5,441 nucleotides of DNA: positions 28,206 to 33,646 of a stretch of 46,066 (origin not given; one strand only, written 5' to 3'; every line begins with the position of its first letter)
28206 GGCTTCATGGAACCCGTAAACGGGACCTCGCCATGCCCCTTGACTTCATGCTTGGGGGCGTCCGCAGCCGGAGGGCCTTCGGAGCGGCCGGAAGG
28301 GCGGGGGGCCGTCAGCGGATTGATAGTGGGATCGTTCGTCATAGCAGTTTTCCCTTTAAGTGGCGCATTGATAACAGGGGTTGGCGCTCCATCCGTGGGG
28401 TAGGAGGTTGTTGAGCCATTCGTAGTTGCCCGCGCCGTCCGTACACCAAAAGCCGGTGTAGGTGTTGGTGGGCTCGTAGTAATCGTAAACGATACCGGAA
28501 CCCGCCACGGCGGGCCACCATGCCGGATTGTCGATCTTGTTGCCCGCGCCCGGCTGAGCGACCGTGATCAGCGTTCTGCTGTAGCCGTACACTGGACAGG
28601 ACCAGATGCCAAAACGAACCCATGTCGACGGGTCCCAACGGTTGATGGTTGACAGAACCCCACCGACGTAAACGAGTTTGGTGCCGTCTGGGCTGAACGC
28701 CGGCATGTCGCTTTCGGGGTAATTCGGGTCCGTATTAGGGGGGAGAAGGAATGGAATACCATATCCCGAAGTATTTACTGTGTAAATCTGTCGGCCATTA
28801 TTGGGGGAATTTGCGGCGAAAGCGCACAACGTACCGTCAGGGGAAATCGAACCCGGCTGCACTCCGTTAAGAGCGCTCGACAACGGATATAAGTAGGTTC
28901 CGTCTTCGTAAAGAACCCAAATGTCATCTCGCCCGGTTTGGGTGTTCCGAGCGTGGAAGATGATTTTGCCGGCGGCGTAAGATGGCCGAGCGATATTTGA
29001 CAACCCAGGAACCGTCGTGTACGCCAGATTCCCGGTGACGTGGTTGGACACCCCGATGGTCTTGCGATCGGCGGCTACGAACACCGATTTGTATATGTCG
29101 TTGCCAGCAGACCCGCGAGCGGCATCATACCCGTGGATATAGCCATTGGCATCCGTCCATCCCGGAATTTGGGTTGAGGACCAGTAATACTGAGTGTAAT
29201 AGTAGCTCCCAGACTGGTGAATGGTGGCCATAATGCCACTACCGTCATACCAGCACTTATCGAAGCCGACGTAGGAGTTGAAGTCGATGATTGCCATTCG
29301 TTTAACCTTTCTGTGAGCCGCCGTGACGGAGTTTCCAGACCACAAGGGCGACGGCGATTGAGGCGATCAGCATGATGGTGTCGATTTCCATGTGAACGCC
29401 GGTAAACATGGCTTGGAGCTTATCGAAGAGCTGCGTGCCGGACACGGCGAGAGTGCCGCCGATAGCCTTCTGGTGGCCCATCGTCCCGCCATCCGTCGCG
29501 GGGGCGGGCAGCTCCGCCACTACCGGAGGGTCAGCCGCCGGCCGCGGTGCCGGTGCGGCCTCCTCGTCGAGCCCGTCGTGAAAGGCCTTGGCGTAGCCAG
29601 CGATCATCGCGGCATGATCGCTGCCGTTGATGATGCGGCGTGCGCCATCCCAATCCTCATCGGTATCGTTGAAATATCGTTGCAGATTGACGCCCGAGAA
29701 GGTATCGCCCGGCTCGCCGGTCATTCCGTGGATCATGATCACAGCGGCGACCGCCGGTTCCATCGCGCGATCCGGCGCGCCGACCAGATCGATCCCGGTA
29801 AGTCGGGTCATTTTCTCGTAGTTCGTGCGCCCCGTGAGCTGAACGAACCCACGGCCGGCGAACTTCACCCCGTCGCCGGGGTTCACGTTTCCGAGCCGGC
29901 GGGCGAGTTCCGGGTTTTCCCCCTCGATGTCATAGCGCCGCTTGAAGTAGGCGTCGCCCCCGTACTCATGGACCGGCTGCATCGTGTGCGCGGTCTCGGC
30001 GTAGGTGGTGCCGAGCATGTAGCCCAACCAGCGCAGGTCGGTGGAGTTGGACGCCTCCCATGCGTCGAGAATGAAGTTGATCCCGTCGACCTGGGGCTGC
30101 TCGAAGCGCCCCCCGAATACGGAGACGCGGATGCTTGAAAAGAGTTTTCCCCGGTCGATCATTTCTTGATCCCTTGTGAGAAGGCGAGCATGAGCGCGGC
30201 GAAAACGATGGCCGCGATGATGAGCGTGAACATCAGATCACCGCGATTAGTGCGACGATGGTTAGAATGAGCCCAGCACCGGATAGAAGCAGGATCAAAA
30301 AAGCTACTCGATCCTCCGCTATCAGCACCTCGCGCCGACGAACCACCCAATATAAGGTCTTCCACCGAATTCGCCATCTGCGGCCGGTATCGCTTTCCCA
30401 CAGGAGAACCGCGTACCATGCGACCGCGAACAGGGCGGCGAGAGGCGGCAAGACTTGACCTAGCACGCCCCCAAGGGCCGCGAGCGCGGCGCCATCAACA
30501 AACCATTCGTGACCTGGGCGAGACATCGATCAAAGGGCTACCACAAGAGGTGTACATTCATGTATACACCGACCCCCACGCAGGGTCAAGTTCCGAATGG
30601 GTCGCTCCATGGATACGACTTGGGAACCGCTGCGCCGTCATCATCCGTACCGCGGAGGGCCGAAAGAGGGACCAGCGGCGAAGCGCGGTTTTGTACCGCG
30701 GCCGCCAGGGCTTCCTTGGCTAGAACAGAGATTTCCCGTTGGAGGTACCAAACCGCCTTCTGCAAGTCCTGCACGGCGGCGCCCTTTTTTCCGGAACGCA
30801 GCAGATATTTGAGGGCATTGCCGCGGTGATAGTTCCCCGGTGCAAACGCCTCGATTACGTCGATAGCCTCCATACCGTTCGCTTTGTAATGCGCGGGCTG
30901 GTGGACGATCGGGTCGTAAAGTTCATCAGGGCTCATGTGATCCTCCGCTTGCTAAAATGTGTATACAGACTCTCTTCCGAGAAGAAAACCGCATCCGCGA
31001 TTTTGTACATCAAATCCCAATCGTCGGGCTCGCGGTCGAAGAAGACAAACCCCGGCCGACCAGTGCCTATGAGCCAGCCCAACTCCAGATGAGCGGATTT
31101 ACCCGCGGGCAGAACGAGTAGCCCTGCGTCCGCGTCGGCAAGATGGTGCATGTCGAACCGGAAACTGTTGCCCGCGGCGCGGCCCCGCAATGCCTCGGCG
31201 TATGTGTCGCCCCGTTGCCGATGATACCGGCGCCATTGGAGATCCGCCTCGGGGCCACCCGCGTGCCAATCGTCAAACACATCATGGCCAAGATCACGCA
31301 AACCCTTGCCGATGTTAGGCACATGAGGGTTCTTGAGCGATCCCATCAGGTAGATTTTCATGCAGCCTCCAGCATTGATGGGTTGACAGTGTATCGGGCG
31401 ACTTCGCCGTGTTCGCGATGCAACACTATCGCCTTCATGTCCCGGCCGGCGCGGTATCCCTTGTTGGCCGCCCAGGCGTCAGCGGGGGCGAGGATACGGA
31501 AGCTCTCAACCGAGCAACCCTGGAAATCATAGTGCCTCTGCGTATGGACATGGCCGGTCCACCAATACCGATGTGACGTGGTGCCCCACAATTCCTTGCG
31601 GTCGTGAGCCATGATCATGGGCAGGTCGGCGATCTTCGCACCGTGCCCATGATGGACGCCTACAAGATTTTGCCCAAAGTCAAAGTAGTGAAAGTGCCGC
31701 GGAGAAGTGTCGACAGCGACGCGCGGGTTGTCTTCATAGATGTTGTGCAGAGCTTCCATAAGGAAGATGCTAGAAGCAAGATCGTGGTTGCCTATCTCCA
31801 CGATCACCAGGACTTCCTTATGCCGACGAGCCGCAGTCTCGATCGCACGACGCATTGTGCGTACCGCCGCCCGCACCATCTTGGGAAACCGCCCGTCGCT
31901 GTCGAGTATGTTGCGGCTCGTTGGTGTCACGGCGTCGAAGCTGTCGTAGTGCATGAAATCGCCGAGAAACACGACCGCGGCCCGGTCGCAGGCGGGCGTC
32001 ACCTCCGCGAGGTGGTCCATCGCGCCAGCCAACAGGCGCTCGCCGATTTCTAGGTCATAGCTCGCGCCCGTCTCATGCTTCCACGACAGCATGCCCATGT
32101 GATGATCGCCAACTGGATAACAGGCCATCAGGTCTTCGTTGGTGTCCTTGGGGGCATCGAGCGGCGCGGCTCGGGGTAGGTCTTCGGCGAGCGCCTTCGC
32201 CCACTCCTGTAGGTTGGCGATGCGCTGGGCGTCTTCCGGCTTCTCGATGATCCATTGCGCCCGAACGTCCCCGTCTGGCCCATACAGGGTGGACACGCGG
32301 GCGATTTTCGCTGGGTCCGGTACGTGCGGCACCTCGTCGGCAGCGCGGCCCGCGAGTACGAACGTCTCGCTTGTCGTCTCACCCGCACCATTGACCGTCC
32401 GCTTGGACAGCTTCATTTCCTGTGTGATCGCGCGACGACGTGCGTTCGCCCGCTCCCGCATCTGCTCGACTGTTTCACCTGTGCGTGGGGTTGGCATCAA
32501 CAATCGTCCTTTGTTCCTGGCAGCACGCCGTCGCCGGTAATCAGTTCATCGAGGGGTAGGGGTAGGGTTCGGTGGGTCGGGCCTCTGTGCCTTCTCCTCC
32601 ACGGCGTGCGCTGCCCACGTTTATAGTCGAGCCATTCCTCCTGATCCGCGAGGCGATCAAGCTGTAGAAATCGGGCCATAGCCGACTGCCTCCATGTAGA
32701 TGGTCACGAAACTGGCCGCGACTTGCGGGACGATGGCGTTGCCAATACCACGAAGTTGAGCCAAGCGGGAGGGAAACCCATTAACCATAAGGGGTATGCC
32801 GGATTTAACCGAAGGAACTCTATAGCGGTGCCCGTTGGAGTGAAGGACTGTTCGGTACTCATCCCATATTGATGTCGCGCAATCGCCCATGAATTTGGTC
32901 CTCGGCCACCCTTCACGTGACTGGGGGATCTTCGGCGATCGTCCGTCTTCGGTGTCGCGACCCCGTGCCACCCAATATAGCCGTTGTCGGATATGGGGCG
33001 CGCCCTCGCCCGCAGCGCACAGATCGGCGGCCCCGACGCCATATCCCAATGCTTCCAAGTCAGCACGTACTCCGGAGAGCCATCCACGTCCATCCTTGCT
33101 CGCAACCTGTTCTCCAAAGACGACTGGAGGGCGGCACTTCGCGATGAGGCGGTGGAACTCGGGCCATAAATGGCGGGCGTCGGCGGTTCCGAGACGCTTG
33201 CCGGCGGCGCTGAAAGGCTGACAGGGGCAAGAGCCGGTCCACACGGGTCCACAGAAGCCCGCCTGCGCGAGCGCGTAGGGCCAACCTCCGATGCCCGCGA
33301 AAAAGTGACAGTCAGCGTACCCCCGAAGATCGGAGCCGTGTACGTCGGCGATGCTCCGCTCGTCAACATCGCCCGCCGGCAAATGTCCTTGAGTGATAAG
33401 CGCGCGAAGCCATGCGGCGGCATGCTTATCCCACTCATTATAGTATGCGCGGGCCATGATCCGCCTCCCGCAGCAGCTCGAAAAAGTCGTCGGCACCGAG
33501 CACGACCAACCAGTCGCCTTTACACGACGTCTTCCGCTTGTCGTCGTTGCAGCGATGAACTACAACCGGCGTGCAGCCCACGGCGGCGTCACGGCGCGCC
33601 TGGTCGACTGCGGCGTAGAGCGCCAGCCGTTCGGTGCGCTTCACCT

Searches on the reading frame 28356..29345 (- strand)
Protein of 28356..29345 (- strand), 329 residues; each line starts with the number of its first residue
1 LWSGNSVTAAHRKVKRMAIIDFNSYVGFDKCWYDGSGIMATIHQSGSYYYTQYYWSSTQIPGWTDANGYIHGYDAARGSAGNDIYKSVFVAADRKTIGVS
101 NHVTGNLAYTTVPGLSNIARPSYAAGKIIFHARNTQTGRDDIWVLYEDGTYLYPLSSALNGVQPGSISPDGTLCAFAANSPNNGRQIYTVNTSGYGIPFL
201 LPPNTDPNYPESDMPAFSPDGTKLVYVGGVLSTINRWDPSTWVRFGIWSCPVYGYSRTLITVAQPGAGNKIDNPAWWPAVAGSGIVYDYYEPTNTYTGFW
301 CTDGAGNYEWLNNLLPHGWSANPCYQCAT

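Call 74: search_protein_families(library=pfam, proteins=[window:28356-29345:-], max_evalue=0.001)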
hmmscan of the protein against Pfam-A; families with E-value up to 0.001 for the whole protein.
window:28356-29345:- (329 aa): 1 family
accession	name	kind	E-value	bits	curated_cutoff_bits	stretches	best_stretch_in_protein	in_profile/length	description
PF07676.18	PD40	-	3e-06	27.5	20.9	0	211-227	10-26/38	WD40-like Beta Propeller Repeat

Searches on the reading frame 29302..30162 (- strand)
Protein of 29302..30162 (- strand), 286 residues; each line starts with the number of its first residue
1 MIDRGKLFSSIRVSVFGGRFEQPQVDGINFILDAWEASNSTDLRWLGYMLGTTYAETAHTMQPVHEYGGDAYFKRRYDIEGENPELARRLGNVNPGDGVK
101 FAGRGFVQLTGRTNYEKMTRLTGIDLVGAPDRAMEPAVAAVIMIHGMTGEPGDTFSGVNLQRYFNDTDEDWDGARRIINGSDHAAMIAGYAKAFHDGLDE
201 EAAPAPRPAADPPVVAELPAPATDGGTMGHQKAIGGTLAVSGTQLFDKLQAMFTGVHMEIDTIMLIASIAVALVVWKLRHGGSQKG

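Call 74: search_protein_families(library=pfam, proteins=[window:29302-30162:-], max_evalue=0.001)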
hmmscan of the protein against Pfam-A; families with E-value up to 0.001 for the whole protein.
window:29302-30162:- (286 aa): 1 family
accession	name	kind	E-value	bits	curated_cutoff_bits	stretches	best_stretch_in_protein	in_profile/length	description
PF00182.24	Glyco_hydro_19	-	9.8e-05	22.7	25.5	1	52-138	59-144/232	Chitinase class I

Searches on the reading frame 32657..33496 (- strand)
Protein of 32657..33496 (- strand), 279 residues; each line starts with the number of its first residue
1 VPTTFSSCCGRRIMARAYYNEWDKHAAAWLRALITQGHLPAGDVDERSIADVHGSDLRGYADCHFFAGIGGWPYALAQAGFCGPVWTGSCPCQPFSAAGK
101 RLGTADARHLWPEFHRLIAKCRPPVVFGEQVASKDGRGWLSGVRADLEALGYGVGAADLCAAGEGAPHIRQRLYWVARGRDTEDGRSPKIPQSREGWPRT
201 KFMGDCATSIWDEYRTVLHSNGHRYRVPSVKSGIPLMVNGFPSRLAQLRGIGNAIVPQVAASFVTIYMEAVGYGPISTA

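Call 74: search_protein_families(library=pfam, proteins=[window:32657-33496:-], max_evalue=0.001)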
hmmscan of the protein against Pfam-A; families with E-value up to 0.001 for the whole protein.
window:32657-33496:- (279 aa): 1 family
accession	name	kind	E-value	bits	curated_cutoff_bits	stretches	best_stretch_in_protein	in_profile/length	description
PF00145.23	DNA_methylase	-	3.3e-17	63.3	22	1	87-184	66-167/324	C-5 cytosine-specific DNA methylase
